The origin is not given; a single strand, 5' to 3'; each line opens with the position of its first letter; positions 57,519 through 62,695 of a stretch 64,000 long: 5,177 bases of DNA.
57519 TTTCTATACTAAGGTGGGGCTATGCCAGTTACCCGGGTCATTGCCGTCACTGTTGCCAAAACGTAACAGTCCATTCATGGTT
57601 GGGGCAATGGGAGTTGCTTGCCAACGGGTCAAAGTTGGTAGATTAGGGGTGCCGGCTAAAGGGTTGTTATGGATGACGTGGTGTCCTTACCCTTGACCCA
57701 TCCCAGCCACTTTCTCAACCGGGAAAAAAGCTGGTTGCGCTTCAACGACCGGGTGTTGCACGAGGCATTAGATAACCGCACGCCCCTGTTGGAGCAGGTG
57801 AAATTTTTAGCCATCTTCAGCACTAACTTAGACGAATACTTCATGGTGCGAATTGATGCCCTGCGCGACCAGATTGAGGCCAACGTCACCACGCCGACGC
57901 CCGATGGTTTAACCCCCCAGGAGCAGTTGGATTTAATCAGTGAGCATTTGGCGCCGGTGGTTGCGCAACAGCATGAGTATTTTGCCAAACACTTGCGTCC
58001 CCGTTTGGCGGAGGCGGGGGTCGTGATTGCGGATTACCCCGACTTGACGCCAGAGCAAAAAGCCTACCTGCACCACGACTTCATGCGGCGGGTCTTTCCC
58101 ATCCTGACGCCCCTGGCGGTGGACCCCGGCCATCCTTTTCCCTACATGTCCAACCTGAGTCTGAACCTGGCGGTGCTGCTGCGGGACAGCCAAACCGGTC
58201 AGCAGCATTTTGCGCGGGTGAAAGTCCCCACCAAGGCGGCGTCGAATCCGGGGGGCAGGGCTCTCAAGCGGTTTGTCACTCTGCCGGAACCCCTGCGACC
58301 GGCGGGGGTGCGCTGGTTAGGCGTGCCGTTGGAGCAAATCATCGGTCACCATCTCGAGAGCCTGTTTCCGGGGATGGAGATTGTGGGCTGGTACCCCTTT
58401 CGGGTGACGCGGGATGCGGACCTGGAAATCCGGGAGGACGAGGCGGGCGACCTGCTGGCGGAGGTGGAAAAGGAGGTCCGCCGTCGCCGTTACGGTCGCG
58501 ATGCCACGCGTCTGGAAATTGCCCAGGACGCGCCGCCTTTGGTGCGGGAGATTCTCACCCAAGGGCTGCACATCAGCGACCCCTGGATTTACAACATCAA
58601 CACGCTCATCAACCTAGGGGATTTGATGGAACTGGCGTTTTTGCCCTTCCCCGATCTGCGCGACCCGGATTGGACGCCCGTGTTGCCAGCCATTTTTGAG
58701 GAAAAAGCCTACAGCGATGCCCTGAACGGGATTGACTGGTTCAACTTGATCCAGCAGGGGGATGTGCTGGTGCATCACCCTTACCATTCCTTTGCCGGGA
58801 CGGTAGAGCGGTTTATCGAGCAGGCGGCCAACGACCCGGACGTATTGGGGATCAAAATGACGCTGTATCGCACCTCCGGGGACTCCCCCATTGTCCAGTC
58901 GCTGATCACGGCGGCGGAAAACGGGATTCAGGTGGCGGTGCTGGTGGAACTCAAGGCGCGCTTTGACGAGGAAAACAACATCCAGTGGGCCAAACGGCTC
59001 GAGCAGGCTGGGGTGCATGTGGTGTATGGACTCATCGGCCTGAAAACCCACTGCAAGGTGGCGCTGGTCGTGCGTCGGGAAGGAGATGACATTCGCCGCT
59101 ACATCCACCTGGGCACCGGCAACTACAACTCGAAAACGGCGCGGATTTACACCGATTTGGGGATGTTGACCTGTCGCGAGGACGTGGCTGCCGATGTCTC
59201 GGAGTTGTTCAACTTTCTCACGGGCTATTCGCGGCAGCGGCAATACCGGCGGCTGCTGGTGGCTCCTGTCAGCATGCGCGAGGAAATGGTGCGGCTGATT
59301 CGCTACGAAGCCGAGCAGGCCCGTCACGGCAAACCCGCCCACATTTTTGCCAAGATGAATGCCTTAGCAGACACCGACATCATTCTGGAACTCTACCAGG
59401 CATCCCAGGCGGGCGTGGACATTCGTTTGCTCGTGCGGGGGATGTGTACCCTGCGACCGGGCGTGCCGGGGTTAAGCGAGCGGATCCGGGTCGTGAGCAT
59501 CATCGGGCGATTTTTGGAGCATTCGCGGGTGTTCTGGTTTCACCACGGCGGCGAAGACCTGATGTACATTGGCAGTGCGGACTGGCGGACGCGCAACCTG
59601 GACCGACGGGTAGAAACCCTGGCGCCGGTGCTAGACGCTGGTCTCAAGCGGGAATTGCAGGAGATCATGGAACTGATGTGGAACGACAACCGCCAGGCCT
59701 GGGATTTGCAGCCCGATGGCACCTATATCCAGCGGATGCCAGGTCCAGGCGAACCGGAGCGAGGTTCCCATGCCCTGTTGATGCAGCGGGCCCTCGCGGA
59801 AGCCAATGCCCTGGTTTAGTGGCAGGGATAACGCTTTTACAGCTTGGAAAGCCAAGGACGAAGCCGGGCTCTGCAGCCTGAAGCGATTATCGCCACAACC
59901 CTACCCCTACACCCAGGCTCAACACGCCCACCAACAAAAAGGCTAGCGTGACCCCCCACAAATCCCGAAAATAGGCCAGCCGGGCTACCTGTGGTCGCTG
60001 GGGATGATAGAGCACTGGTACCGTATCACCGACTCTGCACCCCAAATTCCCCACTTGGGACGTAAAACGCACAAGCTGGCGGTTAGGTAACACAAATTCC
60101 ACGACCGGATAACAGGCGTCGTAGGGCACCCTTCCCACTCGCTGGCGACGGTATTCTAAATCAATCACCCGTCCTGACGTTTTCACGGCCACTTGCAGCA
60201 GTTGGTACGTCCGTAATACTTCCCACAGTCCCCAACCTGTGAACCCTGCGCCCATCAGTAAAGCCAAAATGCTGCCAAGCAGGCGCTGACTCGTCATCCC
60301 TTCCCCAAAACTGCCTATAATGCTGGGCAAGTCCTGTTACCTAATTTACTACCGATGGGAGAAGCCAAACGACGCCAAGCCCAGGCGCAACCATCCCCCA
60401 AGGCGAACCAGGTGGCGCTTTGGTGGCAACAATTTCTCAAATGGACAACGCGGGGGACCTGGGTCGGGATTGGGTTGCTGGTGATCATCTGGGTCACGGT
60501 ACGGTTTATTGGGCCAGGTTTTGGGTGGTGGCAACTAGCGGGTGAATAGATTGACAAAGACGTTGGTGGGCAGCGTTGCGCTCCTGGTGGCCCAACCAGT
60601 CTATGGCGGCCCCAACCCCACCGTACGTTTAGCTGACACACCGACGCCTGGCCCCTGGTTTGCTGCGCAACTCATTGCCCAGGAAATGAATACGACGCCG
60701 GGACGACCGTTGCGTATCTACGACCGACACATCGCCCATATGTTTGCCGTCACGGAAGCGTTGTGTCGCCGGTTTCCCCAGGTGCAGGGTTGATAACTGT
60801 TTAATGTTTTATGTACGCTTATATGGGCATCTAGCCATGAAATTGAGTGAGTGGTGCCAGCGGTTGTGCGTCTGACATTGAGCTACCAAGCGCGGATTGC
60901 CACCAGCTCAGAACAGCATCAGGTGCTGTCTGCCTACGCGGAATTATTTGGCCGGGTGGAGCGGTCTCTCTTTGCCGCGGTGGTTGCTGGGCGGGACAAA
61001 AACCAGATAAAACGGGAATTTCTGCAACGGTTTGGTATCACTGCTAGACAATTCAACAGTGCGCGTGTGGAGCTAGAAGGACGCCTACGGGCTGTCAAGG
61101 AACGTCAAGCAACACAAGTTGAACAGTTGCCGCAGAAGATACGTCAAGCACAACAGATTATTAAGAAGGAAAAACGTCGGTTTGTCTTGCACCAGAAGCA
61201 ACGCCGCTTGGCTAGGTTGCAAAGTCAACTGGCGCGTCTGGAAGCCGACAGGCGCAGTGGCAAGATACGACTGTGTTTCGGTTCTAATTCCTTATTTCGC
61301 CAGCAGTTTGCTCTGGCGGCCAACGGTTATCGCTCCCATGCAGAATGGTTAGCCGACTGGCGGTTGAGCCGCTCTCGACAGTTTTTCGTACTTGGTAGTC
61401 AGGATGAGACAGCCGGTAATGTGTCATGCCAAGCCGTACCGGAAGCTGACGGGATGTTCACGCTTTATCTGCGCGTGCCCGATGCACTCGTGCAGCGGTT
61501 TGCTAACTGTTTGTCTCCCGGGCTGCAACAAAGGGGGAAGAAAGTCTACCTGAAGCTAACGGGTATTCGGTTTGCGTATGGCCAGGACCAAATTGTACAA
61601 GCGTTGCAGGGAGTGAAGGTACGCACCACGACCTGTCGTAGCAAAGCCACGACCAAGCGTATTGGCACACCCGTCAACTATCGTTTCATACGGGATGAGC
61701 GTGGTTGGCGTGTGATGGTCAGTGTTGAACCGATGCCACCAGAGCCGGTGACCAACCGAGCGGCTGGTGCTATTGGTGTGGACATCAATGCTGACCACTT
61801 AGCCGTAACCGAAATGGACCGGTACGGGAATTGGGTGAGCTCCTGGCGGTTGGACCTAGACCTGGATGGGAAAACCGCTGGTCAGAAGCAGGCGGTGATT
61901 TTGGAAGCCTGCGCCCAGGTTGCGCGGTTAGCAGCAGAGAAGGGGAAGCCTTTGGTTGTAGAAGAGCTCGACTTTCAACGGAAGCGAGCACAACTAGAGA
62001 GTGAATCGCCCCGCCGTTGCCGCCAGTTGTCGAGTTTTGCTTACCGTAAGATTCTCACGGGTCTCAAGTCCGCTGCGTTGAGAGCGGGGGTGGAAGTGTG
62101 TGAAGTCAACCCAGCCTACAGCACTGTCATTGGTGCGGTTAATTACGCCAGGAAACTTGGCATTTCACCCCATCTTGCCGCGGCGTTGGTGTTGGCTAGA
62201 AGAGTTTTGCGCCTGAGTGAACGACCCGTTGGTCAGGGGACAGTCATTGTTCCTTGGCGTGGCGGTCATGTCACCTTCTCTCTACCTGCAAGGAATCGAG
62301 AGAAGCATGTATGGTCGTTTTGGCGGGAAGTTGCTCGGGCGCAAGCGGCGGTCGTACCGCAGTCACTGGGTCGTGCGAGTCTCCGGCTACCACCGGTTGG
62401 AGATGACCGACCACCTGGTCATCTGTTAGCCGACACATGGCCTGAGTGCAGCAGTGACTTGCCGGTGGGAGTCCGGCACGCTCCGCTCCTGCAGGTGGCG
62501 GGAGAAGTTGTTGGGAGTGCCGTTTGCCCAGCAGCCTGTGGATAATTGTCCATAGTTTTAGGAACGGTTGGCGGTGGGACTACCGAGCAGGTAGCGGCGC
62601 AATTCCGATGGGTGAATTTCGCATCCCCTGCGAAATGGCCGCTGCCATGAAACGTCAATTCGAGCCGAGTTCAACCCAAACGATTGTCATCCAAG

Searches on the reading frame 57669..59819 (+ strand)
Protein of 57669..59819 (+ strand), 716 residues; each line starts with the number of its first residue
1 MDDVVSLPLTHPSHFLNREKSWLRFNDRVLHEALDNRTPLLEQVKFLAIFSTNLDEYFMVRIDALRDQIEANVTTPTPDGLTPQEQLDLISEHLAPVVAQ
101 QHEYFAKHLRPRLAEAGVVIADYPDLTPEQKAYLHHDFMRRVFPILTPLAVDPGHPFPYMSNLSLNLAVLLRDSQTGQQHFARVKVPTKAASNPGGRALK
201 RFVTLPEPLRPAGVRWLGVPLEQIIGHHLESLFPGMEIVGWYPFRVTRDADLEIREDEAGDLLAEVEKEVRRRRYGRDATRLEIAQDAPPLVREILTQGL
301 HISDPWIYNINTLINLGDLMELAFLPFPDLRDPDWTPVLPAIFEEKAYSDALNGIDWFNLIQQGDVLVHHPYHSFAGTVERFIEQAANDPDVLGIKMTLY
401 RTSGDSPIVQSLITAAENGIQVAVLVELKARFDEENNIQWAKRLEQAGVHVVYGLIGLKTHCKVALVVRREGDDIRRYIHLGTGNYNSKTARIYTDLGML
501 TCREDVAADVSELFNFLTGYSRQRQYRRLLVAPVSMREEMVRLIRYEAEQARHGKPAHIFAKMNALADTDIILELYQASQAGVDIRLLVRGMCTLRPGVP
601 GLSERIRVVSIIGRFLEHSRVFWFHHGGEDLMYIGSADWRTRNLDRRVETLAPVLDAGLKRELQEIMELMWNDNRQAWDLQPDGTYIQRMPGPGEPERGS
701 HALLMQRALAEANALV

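Call 3: search_protein_families(library=ncbifam, proteins=[window:57669-59819:+])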
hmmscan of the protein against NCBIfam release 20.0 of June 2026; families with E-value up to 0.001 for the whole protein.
window:57669-59819:+ (716 aa): 12 families
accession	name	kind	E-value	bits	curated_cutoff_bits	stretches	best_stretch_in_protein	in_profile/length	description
NF003921.0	PRK05443.2-2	subfamily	3.5e-300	997.5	701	1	8-713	16-699/707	RNA degradosome polyphosphate kinase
NF003922.0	PRK05443.2-3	equivalog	5.7e-266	884.2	981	1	13-705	50-725/735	RNA degradosome polyphosphate kinase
TIGR03705.1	poly_P_kin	equivalog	7.1e-249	827.8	465.85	1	15-706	2-672/673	polyphosphate kinase 1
NF003920.0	PRK05443.2-1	equivalog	5.9e-242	805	935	1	9-712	6-693/719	RNA degradosome polyphosphate kinase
NF003919.0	PRK05443.1-4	equivalog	7.7e-229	761.6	908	1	10-707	23-704/730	RNA degradosome polyphosphate kinase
NF003918.0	PRK05443.1-2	subfamily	1.8e-227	756.8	691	1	8-708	10-693/697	RNA degradosome polyphosphate kinase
NF003924.0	PRK05443.3-2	equivalog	2.8e-203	677.1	1058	1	10-697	4-661/699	RNA degradosome polyphosphate kinase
NF003917.0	PRK05443.1-1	subfamily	3.5e-154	514.9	470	1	13-678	5-650/689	RNA degradosome polyphosphate kinase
NF003927.0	PRK05443.3-6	equivalog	2.4e-151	505.6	1042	1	14-688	6-662/717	RNA degradosome polyphosphate kinase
NF003923.0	PRK05443.3-1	equivalog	3.2e-150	501.7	1116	1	14-679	6-656/692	RNA degradosome polyphosphate kinase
NF003926.0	PRK05443.3-4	equivalog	6.8e-145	484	1391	1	14-696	3-660/675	RNA degradosome polyphosphate kinase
NF003925.0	PRK05443.3-3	equivalog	4.8e-125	418.3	707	1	14-676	11-653/688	RNA degradosome polyphosphate kinase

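Call 20: find_related_loci(query=window:57669-59819:+, collection=genome_contigs, flank=10000)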
Query window:57669-59819:+ (716 aa) in genome_contigs; peptide patterns used: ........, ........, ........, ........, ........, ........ (x = any residue, [..] = any of these).
600 stretches matched a pattern (row limit reached: there are more); 594 encode a relative of the query (tblastn E <= 1e-3); the best 80 are kept; 80 distinct loci.
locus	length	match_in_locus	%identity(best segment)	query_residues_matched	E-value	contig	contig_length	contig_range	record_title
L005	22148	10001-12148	94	1-716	0e+0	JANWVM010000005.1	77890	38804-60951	MAG: Gloeomargarita sp. SKYG116 NODE_5_length_77890_cov_221.151247, whole genome shotgun sequence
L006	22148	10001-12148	85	1-716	0e+0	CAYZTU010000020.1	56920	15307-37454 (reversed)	MAG TPA_asm: uncultured Synechococcus sp. isolate SRP290908_co1_398 genome assembly, contig: NODE_557_length_56920_cov_4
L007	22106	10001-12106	60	9-708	0e+0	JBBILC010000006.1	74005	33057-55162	MAG: Coleofasciculaceae cyanobacterium bin_20 isolate PGF172224_bin_20 NODE_224_length_74005_cov_6.574875, whole genome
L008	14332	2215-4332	58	3-715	0e+0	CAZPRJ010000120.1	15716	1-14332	MAG TPA_asm: uncultured Microcoleus sp. isolate SRP063590_co1_133 genome assembly, contig: NODE_3803_length_15716_cov_6.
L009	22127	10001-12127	59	9-708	0e+0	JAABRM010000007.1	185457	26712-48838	MAG: Oscillatoriales cyanobacterium isolate S07.Bin090 Scaffold_32, whole genome shotgun sequence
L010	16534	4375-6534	58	9-712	0e+0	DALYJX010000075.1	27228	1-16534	MAG TPA_asm: Phormidiaceae cyanobacterium CTOTU46633 NODE_189_length_27228_cov_28.674419, whole genome shotgun sequence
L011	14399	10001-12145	57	5-715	0e+0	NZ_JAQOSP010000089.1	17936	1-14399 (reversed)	Roseofilum acuticapitatum BLCC-M154 k141_3498, whole genome shotgun sequence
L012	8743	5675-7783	58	5-706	0e+0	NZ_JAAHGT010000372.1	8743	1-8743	MAG: Okeania sp. SIO2F4 2F4_NODE_372, whole genome shotgun sequence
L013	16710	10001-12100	57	9-709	0e+0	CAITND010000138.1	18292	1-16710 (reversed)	MAG: uncultured Oscillatoriales cyanobacterium isolate KTt_bin-1839 genome assembly, contig: bin-1839:138/277, whole gen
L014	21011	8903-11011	57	9-710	0e+0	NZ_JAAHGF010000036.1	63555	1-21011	MAG: Okeania sp. SIO1I7 1I7_NODE_36, whole genome shotgun sequence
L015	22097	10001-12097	57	9-706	0e+0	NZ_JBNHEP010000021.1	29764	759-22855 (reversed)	Dapis sp. BLCC M229 strain BLCC-M229 NODE_334_length_29764_cov_60.694604, whole genome shotgun sequence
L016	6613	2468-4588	57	7-712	0e+0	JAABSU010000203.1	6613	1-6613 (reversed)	MAG: Spirulina sp. isolate S17.Bin059 Scaffold_197, whole genome shotgun sequence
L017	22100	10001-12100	57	9-709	0e+0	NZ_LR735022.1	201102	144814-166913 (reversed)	Planktothrix paucivesiculata PCC 9631 isolate BBR_PRJEB10994, whole genome shotgun sequence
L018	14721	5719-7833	57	6-709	0e+0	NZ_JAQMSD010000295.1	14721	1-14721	Spirulina sp. CS-785/01 k141_7414, whole genome shotgun sequence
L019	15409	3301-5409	57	9-708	0e+0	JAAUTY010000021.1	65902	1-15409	MAG: Spirulinaceae cyanobacterium SM2_1_0 NODE_50_length_65902_cov_20.988157, whole genome shotgun sequence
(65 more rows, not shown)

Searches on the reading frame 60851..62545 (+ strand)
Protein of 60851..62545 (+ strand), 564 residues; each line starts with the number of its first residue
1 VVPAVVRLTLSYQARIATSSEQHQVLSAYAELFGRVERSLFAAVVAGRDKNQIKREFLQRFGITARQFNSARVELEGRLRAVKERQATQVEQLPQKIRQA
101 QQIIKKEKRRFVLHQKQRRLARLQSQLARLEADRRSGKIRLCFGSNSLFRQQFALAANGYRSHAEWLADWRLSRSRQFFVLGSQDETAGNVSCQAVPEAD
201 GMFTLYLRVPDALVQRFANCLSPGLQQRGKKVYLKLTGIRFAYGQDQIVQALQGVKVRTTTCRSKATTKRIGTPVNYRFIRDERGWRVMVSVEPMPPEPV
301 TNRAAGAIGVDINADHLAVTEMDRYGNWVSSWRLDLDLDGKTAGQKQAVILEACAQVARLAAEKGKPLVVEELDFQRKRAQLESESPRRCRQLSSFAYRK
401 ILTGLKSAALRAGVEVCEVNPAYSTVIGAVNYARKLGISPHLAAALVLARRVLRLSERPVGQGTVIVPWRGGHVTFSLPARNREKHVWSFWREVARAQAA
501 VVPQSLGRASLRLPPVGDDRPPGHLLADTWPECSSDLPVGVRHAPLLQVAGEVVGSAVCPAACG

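Call 3: search_protein_families(library=ncbifam, proteins=[window:60851-62545:+])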
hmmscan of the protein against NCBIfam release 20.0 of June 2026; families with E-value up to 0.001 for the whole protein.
window:60851-62545:+ (564 aa): 3 families
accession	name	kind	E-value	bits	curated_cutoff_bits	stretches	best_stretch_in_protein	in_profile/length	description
NF040570.1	guided_TnpB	subfamily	7.4e-09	35.4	100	1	353-433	277-354/389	RNA-guided endonuclease TnpB family protein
TIGR01766.2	TIGR01766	domain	9.9e-08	32.4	32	1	355-424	14-81/82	IS200/IS605 family accessory protein TnpB-related protein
NF049972.1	CRISPR_Cas12f2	exception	0.00026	19.9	450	0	351-423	401-471/524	type V CRISPR-associated effector Cas12f2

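Call 79: search_protein_families(library=padloc, max_evalue=0.001, proteins=[window:60851-62545:+])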
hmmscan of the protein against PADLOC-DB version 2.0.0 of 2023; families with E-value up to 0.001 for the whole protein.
window:60851-62545:+ (564 aa): 3 families
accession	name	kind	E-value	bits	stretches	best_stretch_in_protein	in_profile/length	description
PDLC01677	Cas12f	-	1e-05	22.8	1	356-424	387-453/506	Cas14b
PDLC01673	Cas12f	-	2e-05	21.7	1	356-424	388-454/507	CAS-V-F; effector__SPE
PDLC01039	Csx1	-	0.00028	18.6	0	252-425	100-271/315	found elsewhere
